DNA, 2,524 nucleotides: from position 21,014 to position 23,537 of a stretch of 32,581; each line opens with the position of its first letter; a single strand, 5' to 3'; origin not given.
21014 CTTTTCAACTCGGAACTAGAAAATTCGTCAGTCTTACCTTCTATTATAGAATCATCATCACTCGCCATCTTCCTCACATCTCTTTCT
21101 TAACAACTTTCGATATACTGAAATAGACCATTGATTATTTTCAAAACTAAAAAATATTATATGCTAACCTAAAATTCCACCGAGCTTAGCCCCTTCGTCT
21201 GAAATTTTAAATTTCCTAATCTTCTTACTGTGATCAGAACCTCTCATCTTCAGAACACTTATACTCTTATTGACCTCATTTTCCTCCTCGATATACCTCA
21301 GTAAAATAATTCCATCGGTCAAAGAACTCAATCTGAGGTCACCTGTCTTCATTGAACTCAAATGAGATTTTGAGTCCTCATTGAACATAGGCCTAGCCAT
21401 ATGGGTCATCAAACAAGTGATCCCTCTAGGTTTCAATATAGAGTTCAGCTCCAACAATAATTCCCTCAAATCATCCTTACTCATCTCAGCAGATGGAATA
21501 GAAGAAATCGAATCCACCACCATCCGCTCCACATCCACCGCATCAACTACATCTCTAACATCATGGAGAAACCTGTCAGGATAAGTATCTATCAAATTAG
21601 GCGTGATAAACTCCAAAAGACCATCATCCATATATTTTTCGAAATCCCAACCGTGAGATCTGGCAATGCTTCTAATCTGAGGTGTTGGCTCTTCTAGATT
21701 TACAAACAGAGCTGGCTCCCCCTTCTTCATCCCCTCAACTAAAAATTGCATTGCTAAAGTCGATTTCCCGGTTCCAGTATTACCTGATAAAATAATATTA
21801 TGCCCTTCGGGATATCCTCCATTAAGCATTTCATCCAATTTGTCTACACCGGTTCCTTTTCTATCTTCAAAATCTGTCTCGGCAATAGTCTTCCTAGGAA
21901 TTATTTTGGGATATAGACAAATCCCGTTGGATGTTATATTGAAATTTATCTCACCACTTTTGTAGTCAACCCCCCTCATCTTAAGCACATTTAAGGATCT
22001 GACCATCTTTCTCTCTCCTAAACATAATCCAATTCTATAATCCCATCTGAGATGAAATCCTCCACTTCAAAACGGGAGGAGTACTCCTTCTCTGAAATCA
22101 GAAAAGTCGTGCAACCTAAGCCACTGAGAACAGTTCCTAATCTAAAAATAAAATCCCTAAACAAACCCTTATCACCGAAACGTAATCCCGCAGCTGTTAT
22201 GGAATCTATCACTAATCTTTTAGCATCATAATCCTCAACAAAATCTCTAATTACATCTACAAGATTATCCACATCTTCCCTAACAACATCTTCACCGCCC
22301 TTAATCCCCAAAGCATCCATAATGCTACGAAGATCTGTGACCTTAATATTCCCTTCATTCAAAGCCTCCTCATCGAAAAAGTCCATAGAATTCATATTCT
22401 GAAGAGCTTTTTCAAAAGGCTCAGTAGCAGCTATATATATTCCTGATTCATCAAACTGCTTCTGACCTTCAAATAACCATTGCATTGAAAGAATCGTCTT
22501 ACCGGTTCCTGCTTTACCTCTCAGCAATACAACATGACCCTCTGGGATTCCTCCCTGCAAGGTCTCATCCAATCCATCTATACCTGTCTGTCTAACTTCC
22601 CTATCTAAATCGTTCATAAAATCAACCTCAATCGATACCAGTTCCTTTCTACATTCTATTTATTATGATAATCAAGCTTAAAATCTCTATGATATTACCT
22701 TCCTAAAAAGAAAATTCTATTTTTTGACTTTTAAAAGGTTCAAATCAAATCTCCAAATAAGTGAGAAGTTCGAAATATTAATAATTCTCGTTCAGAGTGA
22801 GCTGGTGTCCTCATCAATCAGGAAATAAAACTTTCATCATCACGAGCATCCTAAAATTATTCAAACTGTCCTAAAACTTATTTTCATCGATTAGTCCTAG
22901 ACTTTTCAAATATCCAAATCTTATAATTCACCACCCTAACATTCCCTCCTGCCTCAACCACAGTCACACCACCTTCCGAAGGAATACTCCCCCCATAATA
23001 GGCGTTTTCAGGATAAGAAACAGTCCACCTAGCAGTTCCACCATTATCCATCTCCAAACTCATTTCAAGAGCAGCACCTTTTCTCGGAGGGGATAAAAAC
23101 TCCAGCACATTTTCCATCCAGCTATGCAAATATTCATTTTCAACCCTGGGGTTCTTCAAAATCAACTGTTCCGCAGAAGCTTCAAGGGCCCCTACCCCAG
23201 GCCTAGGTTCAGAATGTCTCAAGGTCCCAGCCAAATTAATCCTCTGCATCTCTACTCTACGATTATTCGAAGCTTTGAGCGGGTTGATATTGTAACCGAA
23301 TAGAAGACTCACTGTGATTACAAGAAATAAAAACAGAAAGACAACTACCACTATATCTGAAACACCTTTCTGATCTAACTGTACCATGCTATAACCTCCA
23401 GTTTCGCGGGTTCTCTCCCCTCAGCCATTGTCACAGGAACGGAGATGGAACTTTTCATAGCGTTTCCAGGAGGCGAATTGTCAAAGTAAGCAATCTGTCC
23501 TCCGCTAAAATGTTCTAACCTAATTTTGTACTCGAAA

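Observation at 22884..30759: Divergently organised type IV filament (Tad / archaeal pilus-like) locus with atypical ATPase and six anchored small proteins, but no archaellin, recognisable major-pilin family or prepilin peptidase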

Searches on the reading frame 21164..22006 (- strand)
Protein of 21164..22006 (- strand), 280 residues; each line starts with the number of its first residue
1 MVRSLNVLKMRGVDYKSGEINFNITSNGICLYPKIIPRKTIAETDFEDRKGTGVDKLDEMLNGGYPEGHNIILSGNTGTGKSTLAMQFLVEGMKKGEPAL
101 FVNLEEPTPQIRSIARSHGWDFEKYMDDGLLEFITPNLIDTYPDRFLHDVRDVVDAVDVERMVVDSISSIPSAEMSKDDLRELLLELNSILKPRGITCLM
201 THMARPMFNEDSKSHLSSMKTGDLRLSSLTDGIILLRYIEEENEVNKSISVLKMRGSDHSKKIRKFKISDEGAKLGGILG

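Call 3: search_protein_families(library=pfam, proteins=[window:21164-22006:-], max_evalue=1)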
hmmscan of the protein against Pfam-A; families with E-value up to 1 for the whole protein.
window:21164-22006:- (280 aa): 30 families (the best 25 are shown)
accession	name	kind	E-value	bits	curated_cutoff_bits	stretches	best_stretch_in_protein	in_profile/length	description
PF06745.19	ATPase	-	8.2e-56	189.4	26.6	2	52-274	3-225/231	KaiC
PF13481.12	AAA_25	-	3.6e-08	33.7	27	1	46-202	12-188/195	AAA domain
PF01695.23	IstB_IS21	-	7.3e-06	26.1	24.1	1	34-106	57-130/238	IstB-like ATP binding protein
PF03796.21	DnaB_C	-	0.00013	21.9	27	1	52-111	4-63/255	DnaB-like helicase C terminal domain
PF20720.3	nSTAND3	-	0.00018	21.7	27.2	1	69-98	18-48/155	Novel STAND NTPase 3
PF00154.27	RecA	-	0.00021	21.3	27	1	52-124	35-106/262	recA bacterial DNA recombination protein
PF05625.17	PAXNEB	-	0.00075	19.1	28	1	52-109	21-79/366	PAXNEB protein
PF13191.12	AAA_16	-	0.0041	18.1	32.6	1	66-89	24-45/167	AAA ATPase domain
PF00270.35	DEAD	-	0.0054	16.9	26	1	67-98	13-44/167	DEAD/DEAH box helicase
PF13173.12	AAA_14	-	0.0064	16.9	27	1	70-112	4-45/129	AAA domain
PF13555.12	AAA_29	-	0.012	15.7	27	1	67-88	22-44/61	P-loop containing region of AAA domain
PF12775.13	AAA_7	-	0.015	15.3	25.8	1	66-104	31-69/181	P-loop containing dynein motor region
PF13401.12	AAA_22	-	0.02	15.6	27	1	70-117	7-53/130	AAA domain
PF25199.1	nSTAND_NTPase5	-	0.026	14.8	34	1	69-105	42-79/145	Novel STAND NTPase 5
PF00005.33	ABC_tran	-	0.031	15.3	25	1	65-90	8-33/137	ABC transporter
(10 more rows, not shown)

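Call 4: search_protein_families(library=ncbifam, proteins=[window:21164-22006:-], max_evalue=1)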
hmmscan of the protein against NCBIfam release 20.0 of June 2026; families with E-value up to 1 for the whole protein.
window:21164-22006:- (280 aa): 35 families (the best 25 are shown)
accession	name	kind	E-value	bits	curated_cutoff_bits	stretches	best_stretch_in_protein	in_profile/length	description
NF006799.0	PRK09302.1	equivalog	5.8e-59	200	408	1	2-276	209-472/515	circadian clock protein KaiC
TIGR03880.1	KaiC_arch_3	hypoth_equivalog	3.1e-42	144.6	249.45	1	53-272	1-214/224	KaiC domain-containing protein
TIGR02655.1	circ_KaiC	equivalog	1.5e-40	139.3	546.25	1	3-274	200-460/484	circadian clock protein KaiC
TIGR03877.1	thermo_KaiC_1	hypoth_equivalog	4.5e-34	118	307.25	2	51-273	5-230/238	KaiC domain-containing protein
TIGR03881.1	KaiC_arch_4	hypoth_equivalog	7.5e-25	87.9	247.8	1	49-271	2-223/231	KaiC domain-containing protein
NF004723.0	PRK06067.1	subfamily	9.5e-12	44.9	194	1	52-229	18-197/243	flagellar accessory protein FlaH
NF052589.1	ArlH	equivalog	6.3e-11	42.4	215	1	54-232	6-188/229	archaellum protein ArlH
TIGR03878.1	thermo_KaiC_2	hypoth_equivalog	1.3e-10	41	232.2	1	60-238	28-204/259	KaiC domain-containing protein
TIGR00416.1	sms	equivalog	1.6e-10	40.4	403.05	1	45-200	71-217/454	DNA repair protein RadA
TIGR02237.1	recomb_radB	equivalog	1.1e-08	35.2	172.4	1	57-272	1-208/210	DNA repair and recombination protein RadB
NF006320.0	PRK08533.1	equivalog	2.4e-08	33.9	215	1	55-191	11-150/230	flagellar accessory protein FlaH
TIGR03600.1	phage_DnaB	exception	3e-06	26.5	498.65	1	52-112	179-239/421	phage replicative helicase, DnaB family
NF038214.1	IS21_help_AAA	equivalog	3.1e-06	27.1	200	1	38-107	59-129/232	IS21-like element helper ATPase IstB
NF004629.0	PRK05973.1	equivalog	1.4e-05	24.3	156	1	67-127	63-123/237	DNA helicase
NF006861.0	PRK09361.1-1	equivalog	0.00028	20.5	278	1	51-121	6-77/235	DNA repair and recombination protein RadB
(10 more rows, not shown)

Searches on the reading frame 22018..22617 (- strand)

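Call 3: search_protein_families(library=pfam, proteins=[window:22018-22617:-], max_evalue=1)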
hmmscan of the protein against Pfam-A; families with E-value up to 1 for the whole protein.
window:22018-22617:- (199 aa): 24 families
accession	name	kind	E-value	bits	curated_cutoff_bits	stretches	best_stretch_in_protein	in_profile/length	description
PF06745.19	ATPase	-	5.6e-47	160.5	26.6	1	10-198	2-189/231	KaiC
PF13481.12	AAA_25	-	7.7e-05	22.8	27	1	16-49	22-55/195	AAA domain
PF09848.15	SLFN-g3_helicase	-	0.00061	19.6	24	1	28-80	2-55/354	Schlafen group 3, DNA/RNA helicase domain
PF07088.17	GvpD_P-loop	-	0.002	18.5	24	1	27-196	10-172/189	GvpD gas vesicle protein, P-loop domain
PF00154.27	RecA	-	0.0045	16.9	27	1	7-57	31-82/262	recA bacterial DNA recombination protein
PF13191.12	AAA_16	-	0.0052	17.7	32.6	1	13-132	9-129/167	AAA ATPase domain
PF03796.21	DnaB_C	-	0.0071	16.2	27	1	10-107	3-100/255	DnaB-like helicase C terminal domain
PF20720.3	nSTAND3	-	0.008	16.3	27.2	1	27-82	17-72/155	Novel STAND NTPase 3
PF25199.1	nSTAND_NTPase5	-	0.01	16.1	34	1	27-67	41-81/145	Novel STAND NTPase 5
PF23442.1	DUF7125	-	0.026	14.1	29.1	1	10-34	5-29/207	Family of unknown function (DUF7125)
PF23365.1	DUF7090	-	0.036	14.2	27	1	114-196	98-182/192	Family of unknown function (DUF7090)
PF05729.18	NACHT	-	0.048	13.9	26.7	1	28-48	1-20/167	NACHT domain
PF02562.22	PhoH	-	0.063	13.2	27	1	26-46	18-38/205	PhoH-like protein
PF12775.13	AAA_7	-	0.084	12.8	25.8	1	24-52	30-57/181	P-loop containing dynein motor region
PF00005.33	ABC_tran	-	0.087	13.9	25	1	21-76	5-65/137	ABC transporter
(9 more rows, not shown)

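Call 4: search_protein_families(library=ncbifam, proteins=[window:22018-22617:-], max_evalue=1)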
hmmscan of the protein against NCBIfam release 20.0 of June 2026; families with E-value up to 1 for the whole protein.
window:22018-22617:- (199 aa): 23 families
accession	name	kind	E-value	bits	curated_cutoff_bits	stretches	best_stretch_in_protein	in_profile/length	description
NF006799.0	PRK09302.1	equivalog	3.5e-36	124.8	408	1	10-198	14-201/515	circadian clock protein KaiC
TIGR03877.1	thermo_KaiC_1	hypoth_equivalog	2.1e-32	112.5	307.25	1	10-197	5-194/238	KaiC domain-containing protein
TIGR02655.1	circ_KaiC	equivalog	5.1e-29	101.3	546.25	1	10-195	4-188/484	circadian clock protein KaiC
TIGR03880.1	KaiC_arch_3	hypoth_equivalog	1.7e-28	99.7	249.45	1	12-199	1-179/224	KaiC domain-containing protein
TIGR03881.1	KaiC_arch_4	hypoth_equivalog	3e-21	76.2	247.8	1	10-197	4-189/231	KaiC domain-containing protein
NF004723.0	PRK06067.1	subfamily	1.2e-11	44.6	194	1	5-142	12-140/243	flagellar accessory protein FlaH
NF052589.1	ArlH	equivalog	1.5e-11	44.5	215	1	14-142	7-126/229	archaellum protein ArlH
TIGR03878.1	thermo_KaiC_2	hypoth_equivalog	1.6e-09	37.5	232.2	1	21-180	30-178/259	KaiC domain-containing protein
NF006320.0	PRK08533.1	equivalog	2.7e-07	30.4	215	1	14-89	11-85/230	flagellar accessory protein FlaH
TIGR00416.1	sms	equivalog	9.5e-05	21.3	403.05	1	10-109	77-150/454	DNA repair protein RadA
TIGR02012.1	tigrfam_recA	equivalog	0.00077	18.9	325.3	1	7-69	34-96/321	recombinase RecA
NF003301.0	PRK04301.1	equivalog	0.0011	18.2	259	1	10-142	84-208/316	DNA repair and recombination protein RadA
TIGR02237.1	recomb_radB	equivalog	0.0014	18.5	172.4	1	16-79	1-63/210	DNA repair and recombination protein RadB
NF006861.0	PRK09361.1-1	equivalog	0.0054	16.3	278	1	10-64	6-59/235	DNA repair and recombination protein RadB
NF033429.2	ImuA_translesion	equivalog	0.0084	16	150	1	5-75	12-84/181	translesion DNA synthesis-associated protein ImuA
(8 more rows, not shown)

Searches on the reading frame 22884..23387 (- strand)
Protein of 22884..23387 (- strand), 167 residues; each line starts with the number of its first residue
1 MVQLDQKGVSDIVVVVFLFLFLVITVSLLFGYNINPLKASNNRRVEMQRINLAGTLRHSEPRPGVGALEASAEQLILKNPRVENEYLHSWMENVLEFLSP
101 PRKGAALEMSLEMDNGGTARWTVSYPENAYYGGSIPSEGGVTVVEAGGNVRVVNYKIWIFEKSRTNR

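Call 3: search_protein_families(library=pfam, proteins=[window:22884-23387:-], max_evalue=1)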
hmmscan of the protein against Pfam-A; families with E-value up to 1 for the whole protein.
window:22884-23387:- (167 aa): 1 family
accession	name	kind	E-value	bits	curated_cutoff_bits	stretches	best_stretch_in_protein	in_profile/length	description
PF05115.19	PetL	-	0.51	10.7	30.1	1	15-31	8-24/31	Cytochrome B6-F complex subunit VI (PetL)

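Call 4: search_protein_families(library=ncbifam, proteins=[window:22884-23387:-], max_evalue=1)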
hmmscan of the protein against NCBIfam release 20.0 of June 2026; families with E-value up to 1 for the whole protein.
window:22884-23387:- (167 aa): 0 families

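Call 38: search_protein_families(library=pfam, alignment_id=A3, max_evalue=1)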
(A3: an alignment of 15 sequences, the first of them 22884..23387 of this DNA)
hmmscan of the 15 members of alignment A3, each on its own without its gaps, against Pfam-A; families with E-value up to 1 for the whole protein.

A. member 1, window:22884-23387:- (167 aa): 1 family
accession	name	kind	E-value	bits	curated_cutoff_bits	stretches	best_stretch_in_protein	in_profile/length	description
PF05115.19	PetL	-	0.51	10.7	30.1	1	15-31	8-24/31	Cytochrome B6-F complex subunit VI (PetL)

B. families by the number of members that match (of 15 scanned): 5 families
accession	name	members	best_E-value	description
PF05545.16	FixQ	4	0.0092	Cbb3-type cytochrome oxidase component FixQ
PF02768.20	DNA_pol3_beta_3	1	0.013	DNA polymerase III beta subunit, C-terminal domain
PF23960.2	DUF7289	1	0.18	Family of unknown function (DUF7289)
PF10703.15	MoaF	1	0.21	MoaF N-terminal domain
PF05115.19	PetL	1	0.51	Cytochrome B6-F complex subunit VI (PetL)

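Call 72: search_solved_structures(query=A3, max_evalue=1)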
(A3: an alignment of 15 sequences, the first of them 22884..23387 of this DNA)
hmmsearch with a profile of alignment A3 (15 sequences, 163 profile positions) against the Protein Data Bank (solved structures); distinct sequences matched with E-value up to 1: 0.
